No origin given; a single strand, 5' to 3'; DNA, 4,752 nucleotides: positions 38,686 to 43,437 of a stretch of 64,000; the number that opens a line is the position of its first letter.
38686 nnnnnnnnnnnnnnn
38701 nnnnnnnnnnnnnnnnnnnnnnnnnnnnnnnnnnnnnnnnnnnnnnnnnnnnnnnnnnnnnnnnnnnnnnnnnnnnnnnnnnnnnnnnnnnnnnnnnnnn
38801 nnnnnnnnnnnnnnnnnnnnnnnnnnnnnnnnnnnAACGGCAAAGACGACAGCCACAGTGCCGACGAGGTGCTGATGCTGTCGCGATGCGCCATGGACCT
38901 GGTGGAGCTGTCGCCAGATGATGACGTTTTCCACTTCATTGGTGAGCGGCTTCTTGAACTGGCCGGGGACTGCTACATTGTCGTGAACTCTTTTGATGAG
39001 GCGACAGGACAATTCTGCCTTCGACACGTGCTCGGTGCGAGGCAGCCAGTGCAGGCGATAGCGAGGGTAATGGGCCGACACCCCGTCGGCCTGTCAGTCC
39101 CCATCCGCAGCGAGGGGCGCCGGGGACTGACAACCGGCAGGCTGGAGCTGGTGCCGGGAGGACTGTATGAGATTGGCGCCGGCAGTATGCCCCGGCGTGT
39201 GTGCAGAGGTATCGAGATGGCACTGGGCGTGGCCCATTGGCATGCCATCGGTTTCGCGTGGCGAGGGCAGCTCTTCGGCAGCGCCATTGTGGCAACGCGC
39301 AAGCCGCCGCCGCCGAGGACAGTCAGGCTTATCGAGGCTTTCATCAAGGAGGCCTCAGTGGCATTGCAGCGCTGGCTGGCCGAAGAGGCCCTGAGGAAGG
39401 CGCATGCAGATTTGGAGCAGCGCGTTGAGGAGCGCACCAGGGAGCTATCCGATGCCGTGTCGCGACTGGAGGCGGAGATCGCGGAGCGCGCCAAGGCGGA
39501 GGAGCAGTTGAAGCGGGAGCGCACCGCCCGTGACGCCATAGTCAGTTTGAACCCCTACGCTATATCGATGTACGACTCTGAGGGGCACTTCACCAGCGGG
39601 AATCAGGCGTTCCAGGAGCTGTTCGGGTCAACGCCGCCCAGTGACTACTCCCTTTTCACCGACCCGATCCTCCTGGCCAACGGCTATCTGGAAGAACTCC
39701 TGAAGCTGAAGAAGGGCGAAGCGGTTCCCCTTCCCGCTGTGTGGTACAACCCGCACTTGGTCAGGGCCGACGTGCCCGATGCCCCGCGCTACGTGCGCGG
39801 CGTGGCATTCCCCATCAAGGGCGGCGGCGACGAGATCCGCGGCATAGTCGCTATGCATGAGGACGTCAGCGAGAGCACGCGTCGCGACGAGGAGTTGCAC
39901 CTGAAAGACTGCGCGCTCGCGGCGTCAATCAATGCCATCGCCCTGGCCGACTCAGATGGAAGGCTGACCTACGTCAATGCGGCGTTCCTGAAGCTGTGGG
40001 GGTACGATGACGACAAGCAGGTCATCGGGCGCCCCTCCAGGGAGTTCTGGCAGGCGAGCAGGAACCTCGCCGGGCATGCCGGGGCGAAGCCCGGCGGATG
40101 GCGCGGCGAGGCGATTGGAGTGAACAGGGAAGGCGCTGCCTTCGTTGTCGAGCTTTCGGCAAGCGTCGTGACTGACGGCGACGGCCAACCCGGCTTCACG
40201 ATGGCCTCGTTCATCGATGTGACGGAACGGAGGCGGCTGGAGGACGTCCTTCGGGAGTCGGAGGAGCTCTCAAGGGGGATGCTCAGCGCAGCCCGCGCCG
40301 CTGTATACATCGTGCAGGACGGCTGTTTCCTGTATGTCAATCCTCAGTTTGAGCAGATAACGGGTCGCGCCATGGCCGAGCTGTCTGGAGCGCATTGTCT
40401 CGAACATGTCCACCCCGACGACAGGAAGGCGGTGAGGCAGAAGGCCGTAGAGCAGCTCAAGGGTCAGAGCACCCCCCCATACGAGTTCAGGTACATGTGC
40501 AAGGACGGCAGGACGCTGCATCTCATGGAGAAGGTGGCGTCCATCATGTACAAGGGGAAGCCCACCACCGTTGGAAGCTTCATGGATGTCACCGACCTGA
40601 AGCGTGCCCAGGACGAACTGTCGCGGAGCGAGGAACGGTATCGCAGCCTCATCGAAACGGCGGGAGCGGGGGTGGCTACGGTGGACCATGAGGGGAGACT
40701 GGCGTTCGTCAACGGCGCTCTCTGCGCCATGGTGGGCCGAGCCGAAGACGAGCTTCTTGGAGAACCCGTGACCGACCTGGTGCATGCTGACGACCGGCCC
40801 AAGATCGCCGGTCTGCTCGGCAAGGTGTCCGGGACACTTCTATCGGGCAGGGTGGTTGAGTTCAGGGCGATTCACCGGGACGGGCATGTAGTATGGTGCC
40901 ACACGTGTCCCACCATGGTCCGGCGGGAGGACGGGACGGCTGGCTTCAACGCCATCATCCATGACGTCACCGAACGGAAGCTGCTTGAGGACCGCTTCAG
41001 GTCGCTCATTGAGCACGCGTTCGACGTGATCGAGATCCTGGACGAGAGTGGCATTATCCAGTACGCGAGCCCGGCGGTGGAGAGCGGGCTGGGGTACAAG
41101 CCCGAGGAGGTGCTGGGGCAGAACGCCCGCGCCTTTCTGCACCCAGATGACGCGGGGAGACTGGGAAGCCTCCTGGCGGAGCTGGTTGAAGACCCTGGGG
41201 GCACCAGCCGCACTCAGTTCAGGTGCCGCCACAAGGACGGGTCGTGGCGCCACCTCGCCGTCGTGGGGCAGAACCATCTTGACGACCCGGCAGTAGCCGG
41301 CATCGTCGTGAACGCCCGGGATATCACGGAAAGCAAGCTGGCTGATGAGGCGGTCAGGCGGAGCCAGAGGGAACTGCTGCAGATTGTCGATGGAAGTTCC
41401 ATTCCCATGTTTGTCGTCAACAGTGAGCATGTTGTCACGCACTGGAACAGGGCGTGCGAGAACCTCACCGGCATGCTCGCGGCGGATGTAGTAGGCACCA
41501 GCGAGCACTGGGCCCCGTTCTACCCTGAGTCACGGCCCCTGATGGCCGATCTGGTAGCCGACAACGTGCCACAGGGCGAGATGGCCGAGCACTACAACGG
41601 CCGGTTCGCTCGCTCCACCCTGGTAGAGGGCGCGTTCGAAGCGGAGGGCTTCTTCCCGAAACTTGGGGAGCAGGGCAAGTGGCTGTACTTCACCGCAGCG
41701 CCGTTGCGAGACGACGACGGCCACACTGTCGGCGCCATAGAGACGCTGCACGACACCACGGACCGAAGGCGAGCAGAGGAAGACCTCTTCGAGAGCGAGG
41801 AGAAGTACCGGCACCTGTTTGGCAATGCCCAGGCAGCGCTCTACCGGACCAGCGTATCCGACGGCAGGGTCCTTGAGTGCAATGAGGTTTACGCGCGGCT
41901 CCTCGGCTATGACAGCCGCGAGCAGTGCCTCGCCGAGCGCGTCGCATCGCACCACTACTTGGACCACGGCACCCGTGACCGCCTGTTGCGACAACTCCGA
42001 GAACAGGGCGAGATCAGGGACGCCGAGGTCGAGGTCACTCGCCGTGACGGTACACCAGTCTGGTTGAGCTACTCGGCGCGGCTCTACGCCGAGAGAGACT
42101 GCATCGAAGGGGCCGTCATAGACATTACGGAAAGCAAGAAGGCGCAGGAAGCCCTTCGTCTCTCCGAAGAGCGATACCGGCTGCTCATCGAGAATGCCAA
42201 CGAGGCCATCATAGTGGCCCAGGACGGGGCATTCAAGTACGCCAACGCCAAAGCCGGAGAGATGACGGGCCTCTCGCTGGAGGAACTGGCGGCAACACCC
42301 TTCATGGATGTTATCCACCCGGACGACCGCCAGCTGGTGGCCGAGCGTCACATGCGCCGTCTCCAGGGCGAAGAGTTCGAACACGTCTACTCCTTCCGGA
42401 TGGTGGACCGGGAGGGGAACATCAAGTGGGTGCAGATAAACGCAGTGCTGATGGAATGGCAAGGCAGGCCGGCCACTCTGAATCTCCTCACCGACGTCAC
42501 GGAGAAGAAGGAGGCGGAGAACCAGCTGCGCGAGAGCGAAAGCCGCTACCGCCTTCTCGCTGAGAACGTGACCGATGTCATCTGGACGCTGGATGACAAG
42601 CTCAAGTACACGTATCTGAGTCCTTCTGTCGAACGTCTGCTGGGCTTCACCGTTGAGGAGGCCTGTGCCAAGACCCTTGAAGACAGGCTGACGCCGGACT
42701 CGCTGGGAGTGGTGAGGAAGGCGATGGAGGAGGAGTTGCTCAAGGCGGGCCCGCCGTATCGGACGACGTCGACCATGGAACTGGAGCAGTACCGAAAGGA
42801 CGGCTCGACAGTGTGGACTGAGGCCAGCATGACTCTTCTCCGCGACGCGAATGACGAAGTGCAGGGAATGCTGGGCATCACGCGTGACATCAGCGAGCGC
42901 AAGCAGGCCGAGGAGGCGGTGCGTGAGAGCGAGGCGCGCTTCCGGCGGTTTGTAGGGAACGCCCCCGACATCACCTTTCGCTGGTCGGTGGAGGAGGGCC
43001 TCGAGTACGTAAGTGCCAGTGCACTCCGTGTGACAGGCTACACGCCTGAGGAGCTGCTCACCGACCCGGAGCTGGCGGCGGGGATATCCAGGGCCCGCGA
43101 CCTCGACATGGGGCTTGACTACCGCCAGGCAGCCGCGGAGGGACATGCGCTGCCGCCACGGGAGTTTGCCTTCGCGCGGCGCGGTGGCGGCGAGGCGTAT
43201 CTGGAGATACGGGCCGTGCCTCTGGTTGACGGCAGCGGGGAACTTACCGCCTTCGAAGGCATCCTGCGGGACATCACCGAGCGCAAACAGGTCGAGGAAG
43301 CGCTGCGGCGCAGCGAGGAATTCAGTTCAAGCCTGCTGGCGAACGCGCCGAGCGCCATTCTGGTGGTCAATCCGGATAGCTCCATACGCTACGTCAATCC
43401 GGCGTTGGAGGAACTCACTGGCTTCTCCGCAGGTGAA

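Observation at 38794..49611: Tandem paralogous giant PAS-GAF-GGDEF-HD-GYP proteins (2306 and about 1260 aa) with both c-di-GMP synthase and HD-GYP hydrolase motifs intact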

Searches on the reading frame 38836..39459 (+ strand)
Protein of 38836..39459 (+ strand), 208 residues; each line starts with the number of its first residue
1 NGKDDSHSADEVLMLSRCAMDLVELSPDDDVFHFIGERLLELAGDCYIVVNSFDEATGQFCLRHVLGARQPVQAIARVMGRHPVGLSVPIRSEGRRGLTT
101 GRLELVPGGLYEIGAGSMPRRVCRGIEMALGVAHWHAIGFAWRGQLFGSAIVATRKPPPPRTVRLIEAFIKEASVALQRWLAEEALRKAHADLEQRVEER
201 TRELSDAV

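Call 58: search_protein_families(library=pfam, alignment_id=A3, max_evalue=1)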
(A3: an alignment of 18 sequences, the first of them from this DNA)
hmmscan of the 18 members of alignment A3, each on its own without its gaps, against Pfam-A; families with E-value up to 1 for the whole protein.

A. member 1, seq(208 aa): 0 families

B. families by the number of members that match (of 18 scanned): 11 families
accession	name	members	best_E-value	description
PF22920.2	UvrC_RNaseH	2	0.0093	UvrC Ribonuclease H-like domain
PF17782.7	DprA_WH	1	0.014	DprA winged helix domain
PF13185.12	GAF_2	1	0.033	GAF domain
PF21388.2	SPATA2_PUB-like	1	0.042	Spermatogenesis-associated protein 2, PUB-like domain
PF20332.3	DUF6627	1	0.061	Family of unknown function (DUF6627)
PF01590.32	GAF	1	0.066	GAF domain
PF20063.5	DUF6462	1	0.075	Family of unknown function (DUF6462)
PF08178.16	GnsAB_toxin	1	0.076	GnsA/GnsB toxin of bacterial toxin-antitoxin system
PF11020.14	DUF2610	1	0.11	Domain of unknown function (DUF2610)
PF18263.7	MCM6_C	1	0.14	MCM6 C-terminal winged-helix domain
PF21166.2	LSM12_LSM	1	0.2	LSM12, LSM domain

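Call 66: predict_structure(alignment_id=A3)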
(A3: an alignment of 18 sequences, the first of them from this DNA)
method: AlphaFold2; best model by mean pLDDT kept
length: 208 residues; sequences in the alignment: 18
mean_pLDDT: 89.4   pTM: 0.81
mean pLDDT of the five models: 89.4, 89.3, 88.5, 87.9, 87.2
residues with pLDDT >= 90: 144; 70-90: 57; 50-70: 4; < 50: 3
segments of 3 or more residues with pLDDT < 50: 1-3
pLDDT, mean of each block of 10 residues (from residue 1): 61 85 87 95 93 95 88 75 89 91 93 88 91 95 95 94 94 93 92 94 90
secondary structure, 60 per line:
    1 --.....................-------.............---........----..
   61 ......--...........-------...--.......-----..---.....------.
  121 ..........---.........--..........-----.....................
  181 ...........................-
elements in order: H3-23 H31-43 E47-54 E59-66 H69-79 E87-89 H92-98 H109-113 H120-130 E134-142 E145-154 H160-207

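Call 72: fold_search(model_id=the predicted structure, library=pdb)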
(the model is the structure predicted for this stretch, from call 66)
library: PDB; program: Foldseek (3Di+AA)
matches with E <= 10: 946; with E <= 0.001: 339
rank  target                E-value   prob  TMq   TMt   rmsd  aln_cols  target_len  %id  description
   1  5hsq                  1.1e-07  1.00  0.60  0.28   8.2       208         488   15  The surface engineered photosensory module (PAS-GAF-PHY) of the bacterial phytochrome Agp1 (AtBphP1) in the Pr form, chr (released 2016-08-03)
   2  5i5l                  1.9e-07  1.00  0.59  0.28   8.1       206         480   16  The photosensory module (PAS-GAF-PHY) of the bacterial phytochrome Agp1 (AtBphP1) in the Pr form, chromophore modelled w (released 2016-08-03)
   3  6et7_A                2.2e-07  1.00  0.61  0.22   6.2       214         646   14  Activated heterodimer of the bacteriophytochrome regulated diguanylyl cyclase variant - S505V A526V - from Idiomarina  (released 2018-06-13)
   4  6sax_A                2.5e-07  1.00  0.58  0.41   5.9       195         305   14  Chromophore binding domain of bacteriophytochrome linked diguanylyl cyclase from Idiomarina species A28L (Pr-state mon (released 2019-12-11)
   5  6saw_A                3.0e-07  1.00  0.58  0.41   6.0       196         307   14  Chromophore binding domain of bacteriophytochrome linked diguanylyl cyclase from Idiomarina species A28L (dimeric Pfr- (released 2019-12-11)
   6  6r27_B                6.0e-07  1.00  0.61  0.29   8.0       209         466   15  Crystallographic superstructure of the photosensory core module (PAS-GAF-PHY) of the bacterial phytochrome Agp1 (AtBph (released 2020-04-01)
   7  6r27_A                7.2e-07  1.00  0.61  0.29   8.1       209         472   15  Crystallographic superstructure of the photosensory core module (PAS-GAF-PHY) of the bacterial phytochrome Agp1 (AtBph (released 2020-04-01)
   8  6oaq_A                7.2e-07  1.00  0.52  0.38   5.3       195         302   10  Crystal structure of a dual sensor histidine kinase in BeF3- bound state (released 2019-09-18)
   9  6r27_C                7.6e-07  1.00  0.61  0.29   8.2       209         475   15  Crystallographic superstructure of the photosensory core module (PAS-GAF-PHY) of the bacterial phytochrome Agp1 (AtBph (released 2020-04-01)
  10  8uph_A                9.2e-07  1.00  0.53  0.23   8.5       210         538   17  Prf state of Stigmatella aurantiaca bacteriophytochrome 2 (released 2024-09-25)
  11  6oap_A                1.2e-06  1.00  0.54  0.39   5.2       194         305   10  Crystal structure of a dual sensor histidine kinase in the green-light absorbing Pg state (released 2019-09-18)
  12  6et7_B                1.3e-06  1.00  0.61  0.22   6.1       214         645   14  Activated heterodimer of the bacteriophytochrome regulated diguanylyl cyclase variant - S505V A526V - from Idiomarina  (released 2018-06-13)
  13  6r26                  1.3e-06  1.00  0.60  0.28   8.0       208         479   15  The photosensory core module (PAS-GAF-PHY) of the bacterial phytochrome Agp1 (AtBphP1) locked in a Pr-like state (released 2020-04-01)
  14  1ztu                  1.3e-06  1.00  0.55  0.38   7.7       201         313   16  Structure of the chromophore binding domain of bacterial phytochrome (released 2005-11-15)
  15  2o9b                  1.3e-06  1.00  0.53  0.36   8.0       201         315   18  Crystal Structure of Bacteriophytochrome chromophore binding domain (released 2007-03-06)
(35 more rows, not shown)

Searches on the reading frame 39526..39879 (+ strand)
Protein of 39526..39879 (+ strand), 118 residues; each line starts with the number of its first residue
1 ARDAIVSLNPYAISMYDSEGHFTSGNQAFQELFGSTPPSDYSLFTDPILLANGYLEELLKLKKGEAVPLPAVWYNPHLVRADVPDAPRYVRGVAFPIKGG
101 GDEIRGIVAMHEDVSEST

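Call 86: search_protein_families(library=pfam, proteins=[window:39526-39879:+], max_evalue=0.1)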
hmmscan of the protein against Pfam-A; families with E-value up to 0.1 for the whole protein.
window:39526-39879:+ (118 aa): 5 families
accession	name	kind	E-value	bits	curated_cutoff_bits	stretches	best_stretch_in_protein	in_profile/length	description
PF13426.13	PAS_9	-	0.00014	22.6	27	1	12-116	3-103/103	PAS domain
PF13188.13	PAS_8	-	0.0003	21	21.8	1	6-35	7-36/65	PAS domain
PF00989.32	PAS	-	0.0073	16.7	22.6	0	3-36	4-37/113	PAS fold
PF08448.16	PAS_4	-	0.021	15.5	23.1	0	13-116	8-107/110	PAS fold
PF12860.13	PAS_7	-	0.05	14.2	27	0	12-35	7-30/115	PAS fold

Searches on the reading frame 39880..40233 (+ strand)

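Call 86: search_protein_families(library=pfam, proteins=[window:39880-40233:+], max_evalue=0.1)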
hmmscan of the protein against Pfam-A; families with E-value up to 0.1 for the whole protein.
window:39880-40233:+ (118 aa): 5 families
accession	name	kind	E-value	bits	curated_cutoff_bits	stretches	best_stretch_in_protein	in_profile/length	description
PF13426.13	PAS_9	-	4e-11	43.6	27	1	18-116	2-103/103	PAS domain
PF08448.16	PAS_4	-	1e-10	42.2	23.1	1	15-118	3-109/110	PAS fold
PF00989.32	PAS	-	9.1e-08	32.5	22.6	1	13-108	7-108/113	PAS fold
PF13188.13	PAS_8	-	6.1e-07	29.6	21.8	1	16-56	10-50/65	PAS domain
PF12860.13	PAS_7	-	0.00078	20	27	1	19-60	7-48/115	PAS fold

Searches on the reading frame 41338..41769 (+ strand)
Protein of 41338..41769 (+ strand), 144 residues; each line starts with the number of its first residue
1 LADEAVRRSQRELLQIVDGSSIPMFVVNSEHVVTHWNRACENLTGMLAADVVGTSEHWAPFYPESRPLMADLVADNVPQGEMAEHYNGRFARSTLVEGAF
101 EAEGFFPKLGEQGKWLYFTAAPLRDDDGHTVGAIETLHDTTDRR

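Call 86: search_protein_families(library=pfam, proteins=[window:41338-41769:+], max_evalue=0.1)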
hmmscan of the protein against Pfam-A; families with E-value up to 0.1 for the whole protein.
window:41338-41769:+ (144 aa): 6 families
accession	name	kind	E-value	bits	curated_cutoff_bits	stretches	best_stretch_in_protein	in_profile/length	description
PF08448.16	PAS_4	-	5.9e-10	39.8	23.1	1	18-144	2-109/110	PAS fold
PF13426.13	PAS_9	-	6.3e-09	36.5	27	1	23-142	3-103/103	PAS domain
PF00989.32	PAS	-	9e-09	35.8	22.6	1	13-139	3-112/113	PAS fold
PF13188.13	PAS_8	-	0.00018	21.7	21.8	1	14-64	4-53/65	PAS domain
PF08447.18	PAS_3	-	0.0036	18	25.6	1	34-81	2-50/89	PAS fold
PF17765.7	MLTR_LBD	-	0.028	14.9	26.3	1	11-50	3-43/168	MmyB-like transcription regulator ligand binding domain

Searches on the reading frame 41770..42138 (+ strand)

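Call 86: search_protein_families(library=pfam, proteins=[window:41770-42138:+], max_evalue=0.1)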
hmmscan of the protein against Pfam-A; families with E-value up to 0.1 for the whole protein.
window:41770-42138:+ (123 aa): 8 families
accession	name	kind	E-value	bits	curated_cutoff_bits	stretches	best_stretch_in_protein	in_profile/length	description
PF13426.13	PAS_9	-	4.4e-09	37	27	1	30-121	9-103/103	PAS domain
PF00989.32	PAS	-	1.2e-07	32.2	22.6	1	12-107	2-97/113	PAS fold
PF13188.13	PAS_8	-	5.7e-07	29.6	21.8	1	11-74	1-62/65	PAS domain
PF08448.16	PAS_4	-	7.1e-05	23.4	23.1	1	30-121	13-107/110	PAS fold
PF23110.1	H1_KCTD8_12_16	-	0.0052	17.3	27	0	26-80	28-81/116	KCTD8/12/16 H1 domain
PF08447.18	PAS_3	-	0.0054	17.4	25.6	1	35-106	2-75/89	PAS fold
PF15602.11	Imm71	-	0.053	14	27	1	43-122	83-150/158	Immunity protein 71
PF21230.3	Nakanori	-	0.06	13.6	27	1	18-80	84-142/160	Nakanori-like protein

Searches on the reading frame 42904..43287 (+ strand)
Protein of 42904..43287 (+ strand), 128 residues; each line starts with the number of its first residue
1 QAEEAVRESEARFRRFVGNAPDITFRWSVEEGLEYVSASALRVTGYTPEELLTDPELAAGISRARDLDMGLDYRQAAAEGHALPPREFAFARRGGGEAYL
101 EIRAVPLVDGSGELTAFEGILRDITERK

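Call 86: search_protein_families(library=pfam, proteins=[window:42904-43287:+], max_evalue=0.1)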
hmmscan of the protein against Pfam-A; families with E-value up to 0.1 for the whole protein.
window:42904-43287:+ (128 aa): 5 families
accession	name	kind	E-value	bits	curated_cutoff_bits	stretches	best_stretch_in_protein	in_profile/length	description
PF00989.32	PAS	-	5.1e-08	33.4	22.6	1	12-124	2-113/113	PAS fold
PF13426.13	PAS_9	-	7.2e-08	33.1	27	1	30-126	9-103/103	PAS domain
PF08448.16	PAS_4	-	1.9e-06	28.5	23.1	1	21-128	5-109/110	PAS fold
PF08447.18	PAS_3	-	2.7e-06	28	25.6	1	35-120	3-88/89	PAS fold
PF13188.13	PAS_8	-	0.018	15.4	21.8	1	11-52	1-43/65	PAS domain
